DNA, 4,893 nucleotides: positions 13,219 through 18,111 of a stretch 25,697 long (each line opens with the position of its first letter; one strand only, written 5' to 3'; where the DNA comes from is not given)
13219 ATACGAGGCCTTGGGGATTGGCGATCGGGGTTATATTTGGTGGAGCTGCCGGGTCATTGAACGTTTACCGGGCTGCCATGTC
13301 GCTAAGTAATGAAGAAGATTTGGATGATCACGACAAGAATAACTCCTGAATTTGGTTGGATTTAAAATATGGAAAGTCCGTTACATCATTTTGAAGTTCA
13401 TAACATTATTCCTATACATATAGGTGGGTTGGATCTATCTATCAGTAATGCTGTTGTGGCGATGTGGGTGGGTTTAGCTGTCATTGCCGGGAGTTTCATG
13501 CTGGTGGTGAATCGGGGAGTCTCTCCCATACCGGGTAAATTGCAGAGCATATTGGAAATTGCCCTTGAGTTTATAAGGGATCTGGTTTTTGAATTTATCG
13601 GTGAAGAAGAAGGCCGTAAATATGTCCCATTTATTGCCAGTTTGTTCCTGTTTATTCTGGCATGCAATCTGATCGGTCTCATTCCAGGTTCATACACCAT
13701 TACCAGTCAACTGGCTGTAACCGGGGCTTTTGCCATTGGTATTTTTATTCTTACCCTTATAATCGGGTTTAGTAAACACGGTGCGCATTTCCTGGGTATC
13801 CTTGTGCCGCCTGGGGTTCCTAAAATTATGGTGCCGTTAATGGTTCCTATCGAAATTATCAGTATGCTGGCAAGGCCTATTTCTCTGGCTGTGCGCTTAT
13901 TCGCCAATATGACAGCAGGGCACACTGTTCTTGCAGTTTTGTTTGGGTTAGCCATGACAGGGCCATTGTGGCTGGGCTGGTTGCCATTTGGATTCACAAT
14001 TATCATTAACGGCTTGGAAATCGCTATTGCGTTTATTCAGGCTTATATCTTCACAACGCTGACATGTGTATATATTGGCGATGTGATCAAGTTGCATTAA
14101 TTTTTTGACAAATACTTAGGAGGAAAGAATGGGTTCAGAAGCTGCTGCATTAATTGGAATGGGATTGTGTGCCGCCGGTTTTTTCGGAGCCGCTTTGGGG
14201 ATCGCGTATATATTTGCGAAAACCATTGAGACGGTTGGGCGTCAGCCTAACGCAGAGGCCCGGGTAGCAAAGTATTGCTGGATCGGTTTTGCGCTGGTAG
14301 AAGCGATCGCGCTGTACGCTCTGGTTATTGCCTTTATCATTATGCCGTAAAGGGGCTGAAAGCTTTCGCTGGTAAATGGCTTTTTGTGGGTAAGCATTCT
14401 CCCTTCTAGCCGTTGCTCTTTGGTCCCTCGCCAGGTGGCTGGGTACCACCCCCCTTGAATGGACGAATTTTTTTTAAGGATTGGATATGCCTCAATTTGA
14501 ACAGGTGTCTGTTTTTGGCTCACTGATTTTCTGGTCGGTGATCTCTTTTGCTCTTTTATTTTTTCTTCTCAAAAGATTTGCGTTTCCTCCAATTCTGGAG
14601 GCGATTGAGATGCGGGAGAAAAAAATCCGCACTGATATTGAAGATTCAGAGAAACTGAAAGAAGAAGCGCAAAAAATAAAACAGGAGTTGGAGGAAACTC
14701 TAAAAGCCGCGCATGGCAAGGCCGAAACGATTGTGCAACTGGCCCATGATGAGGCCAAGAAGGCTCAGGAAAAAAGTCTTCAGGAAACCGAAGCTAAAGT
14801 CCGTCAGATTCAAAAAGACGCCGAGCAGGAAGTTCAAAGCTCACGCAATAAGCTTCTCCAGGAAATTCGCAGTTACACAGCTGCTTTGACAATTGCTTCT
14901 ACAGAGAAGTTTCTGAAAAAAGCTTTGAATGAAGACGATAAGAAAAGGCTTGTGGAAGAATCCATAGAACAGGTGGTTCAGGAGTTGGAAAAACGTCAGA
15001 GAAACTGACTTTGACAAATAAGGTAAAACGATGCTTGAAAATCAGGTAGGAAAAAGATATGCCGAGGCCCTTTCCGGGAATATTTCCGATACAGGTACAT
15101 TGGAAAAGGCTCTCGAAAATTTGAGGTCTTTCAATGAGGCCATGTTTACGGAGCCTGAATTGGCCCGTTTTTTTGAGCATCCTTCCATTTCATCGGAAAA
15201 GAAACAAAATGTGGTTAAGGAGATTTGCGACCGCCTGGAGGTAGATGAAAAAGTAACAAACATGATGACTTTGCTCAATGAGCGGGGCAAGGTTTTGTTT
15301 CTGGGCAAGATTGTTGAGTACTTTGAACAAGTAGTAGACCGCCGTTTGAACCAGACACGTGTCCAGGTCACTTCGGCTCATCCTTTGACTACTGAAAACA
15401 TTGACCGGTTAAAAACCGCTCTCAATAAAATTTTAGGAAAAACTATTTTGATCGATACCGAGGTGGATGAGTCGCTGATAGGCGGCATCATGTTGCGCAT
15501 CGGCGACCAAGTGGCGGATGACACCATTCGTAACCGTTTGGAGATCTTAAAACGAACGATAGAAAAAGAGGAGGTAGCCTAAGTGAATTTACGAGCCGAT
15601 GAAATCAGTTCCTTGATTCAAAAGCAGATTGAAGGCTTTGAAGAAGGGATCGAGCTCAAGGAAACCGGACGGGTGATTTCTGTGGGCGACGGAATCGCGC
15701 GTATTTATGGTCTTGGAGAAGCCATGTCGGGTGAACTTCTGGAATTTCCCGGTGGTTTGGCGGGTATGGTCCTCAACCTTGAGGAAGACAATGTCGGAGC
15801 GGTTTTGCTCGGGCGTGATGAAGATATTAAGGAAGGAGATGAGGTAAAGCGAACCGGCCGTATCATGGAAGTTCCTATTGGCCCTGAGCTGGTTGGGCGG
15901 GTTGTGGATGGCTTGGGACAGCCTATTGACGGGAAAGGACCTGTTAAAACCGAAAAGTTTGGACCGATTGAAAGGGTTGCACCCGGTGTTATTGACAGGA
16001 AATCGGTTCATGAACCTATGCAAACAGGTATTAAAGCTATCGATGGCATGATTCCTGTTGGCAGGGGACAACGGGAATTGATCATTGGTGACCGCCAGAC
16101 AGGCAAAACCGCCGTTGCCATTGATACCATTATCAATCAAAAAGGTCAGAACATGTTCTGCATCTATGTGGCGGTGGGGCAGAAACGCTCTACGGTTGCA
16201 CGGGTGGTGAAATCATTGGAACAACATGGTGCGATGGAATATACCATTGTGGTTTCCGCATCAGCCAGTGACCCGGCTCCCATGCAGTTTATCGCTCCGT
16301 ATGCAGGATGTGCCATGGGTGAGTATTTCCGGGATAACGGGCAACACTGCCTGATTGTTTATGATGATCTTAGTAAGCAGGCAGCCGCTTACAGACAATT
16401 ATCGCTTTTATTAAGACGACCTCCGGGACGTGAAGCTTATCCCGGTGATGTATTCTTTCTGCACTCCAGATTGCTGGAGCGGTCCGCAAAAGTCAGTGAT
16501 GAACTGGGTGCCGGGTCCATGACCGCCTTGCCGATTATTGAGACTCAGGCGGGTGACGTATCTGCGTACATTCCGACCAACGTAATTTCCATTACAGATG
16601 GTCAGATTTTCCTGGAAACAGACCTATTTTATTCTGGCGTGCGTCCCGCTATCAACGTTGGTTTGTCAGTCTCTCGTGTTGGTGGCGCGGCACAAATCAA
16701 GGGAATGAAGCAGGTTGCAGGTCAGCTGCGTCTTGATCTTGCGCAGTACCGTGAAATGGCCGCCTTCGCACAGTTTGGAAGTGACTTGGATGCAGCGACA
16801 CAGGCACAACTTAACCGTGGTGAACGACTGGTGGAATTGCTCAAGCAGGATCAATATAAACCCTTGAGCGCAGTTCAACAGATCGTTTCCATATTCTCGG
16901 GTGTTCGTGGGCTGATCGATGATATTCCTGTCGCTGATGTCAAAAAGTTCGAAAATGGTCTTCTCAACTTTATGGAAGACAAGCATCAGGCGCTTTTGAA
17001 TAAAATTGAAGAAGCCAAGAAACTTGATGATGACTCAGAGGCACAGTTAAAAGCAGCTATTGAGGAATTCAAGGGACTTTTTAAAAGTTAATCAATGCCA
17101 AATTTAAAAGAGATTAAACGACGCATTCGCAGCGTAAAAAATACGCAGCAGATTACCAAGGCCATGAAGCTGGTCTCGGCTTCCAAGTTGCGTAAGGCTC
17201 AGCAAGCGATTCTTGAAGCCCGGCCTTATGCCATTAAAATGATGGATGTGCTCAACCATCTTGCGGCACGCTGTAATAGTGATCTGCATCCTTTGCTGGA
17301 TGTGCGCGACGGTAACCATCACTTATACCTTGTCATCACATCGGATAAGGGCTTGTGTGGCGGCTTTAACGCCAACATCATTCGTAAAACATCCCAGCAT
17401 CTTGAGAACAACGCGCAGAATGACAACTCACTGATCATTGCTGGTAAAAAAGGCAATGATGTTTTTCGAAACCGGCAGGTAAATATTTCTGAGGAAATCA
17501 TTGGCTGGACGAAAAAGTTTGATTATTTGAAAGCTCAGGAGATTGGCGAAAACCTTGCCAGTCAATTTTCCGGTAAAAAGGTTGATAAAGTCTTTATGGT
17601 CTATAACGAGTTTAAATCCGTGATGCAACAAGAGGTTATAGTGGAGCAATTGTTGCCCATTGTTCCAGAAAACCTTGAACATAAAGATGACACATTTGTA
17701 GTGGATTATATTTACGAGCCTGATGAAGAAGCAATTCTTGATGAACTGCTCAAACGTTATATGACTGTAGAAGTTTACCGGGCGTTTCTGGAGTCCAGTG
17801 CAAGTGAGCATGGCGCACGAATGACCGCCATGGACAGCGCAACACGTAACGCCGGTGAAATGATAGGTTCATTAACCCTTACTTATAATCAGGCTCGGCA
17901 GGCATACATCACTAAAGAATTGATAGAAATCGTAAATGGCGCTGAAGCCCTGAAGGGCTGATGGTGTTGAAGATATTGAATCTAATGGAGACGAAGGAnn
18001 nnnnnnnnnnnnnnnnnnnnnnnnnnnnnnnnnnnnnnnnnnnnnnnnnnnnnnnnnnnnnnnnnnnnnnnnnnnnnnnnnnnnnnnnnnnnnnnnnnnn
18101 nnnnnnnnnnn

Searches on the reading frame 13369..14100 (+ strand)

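Call 34: search_protein_families(library=pfam, proteins=[window:13369-14100:+], max_evalue=0.0001)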
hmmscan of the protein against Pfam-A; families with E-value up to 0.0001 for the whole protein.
window:13369-14100:+ (243 aa): 1 family
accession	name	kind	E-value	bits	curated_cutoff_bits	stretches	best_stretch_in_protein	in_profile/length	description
PF00119.25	ATP-synt_A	-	1.5e-63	215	33.9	1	30-236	2-216/217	ATP synthase A chain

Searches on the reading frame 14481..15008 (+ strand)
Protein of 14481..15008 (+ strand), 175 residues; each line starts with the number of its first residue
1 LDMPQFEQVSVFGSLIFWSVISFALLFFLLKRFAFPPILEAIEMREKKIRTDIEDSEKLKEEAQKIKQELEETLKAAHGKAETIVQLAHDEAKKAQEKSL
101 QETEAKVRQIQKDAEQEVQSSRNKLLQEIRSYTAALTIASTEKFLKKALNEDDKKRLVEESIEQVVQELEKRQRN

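Call 69: search_protein_families(library=pfam, proteins=[window:14481-15008:+], max_evalue=0.0001)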
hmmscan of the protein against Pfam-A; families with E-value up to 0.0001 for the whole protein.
window:14481-15008:+ (175 aa): 2 families
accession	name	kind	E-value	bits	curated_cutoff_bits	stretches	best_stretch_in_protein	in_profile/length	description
PF00430.23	ATP-synt_B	-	9.6e-26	90.9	28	1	16-145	2-131/132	ATP synthase B/B' CF(0)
PF02326.20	YMF19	-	5.9e-07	30.7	22.6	1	4-76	1-70/84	Plant ATP synthase F0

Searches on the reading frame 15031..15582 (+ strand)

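Call 69: search_protein_families(library=pfam, proteins=[window:15031-15582:+], max_evalue=0.0001)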
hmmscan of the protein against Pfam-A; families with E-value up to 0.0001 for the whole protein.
window:15031-15582:+ (183 aa): 1 family
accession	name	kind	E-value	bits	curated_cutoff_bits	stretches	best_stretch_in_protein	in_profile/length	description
PF00213.23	OSCP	-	9.6e-45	153.2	22.3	1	6-176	1-171/172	ATP synthase delta (OSCP) subunit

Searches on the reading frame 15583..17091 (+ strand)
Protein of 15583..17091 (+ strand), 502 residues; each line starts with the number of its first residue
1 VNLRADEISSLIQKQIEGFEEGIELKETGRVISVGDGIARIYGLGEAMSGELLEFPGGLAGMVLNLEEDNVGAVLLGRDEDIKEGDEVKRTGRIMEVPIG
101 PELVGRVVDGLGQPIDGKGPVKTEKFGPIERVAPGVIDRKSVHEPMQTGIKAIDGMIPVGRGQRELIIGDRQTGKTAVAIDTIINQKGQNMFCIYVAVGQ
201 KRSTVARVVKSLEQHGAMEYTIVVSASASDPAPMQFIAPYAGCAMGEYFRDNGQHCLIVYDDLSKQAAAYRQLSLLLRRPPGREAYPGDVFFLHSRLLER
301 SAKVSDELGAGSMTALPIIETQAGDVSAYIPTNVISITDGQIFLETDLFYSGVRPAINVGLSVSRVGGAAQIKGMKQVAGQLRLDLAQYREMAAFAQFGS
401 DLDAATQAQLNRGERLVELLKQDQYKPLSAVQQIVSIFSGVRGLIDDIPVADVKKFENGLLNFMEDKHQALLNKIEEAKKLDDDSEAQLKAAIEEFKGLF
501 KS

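Call 69: search_protein_families(library=pfam, proteins=[window:15583-17091:+], max_evalue=0.0001)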
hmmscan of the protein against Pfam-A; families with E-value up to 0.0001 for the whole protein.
window:15583-17091:+ (502 aa): 3 families
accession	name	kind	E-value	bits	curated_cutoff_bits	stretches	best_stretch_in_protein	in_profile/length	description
PF00006.31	ATP-synt_ab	-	4.8e-84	281.7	29.5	1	149-364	1-213/213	ATP synthase alpha/beta family, nucleotide-binding domain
PF00306.32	ATP-synt_ab_C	-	7.5e-51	172.2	27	1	371-496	1-126/126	ATP synthase alpha/beta chain, C terminal domain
PF02874.29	ATP-synt_ab_N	-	2.1e-19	70.2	20.9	1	26-92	3-69/69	ATP synthase alpha/beta family, beta-barrel domain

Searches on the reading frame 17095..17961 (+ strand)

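Call 69: search_protein_families(library=pfam, proteins=[window:17095-17961:+], max_evalue=0.0001)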
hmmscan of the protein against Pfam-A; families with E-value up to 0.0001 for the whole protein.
window:17095-17961:+ (288 aa): 1 family
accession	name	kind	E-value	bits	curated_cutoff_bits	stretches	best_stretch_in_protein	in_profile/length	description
PF00231.24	ATP-synt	-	5.8e-106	354.8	39.9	1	3-286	1-285/285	ATP synthase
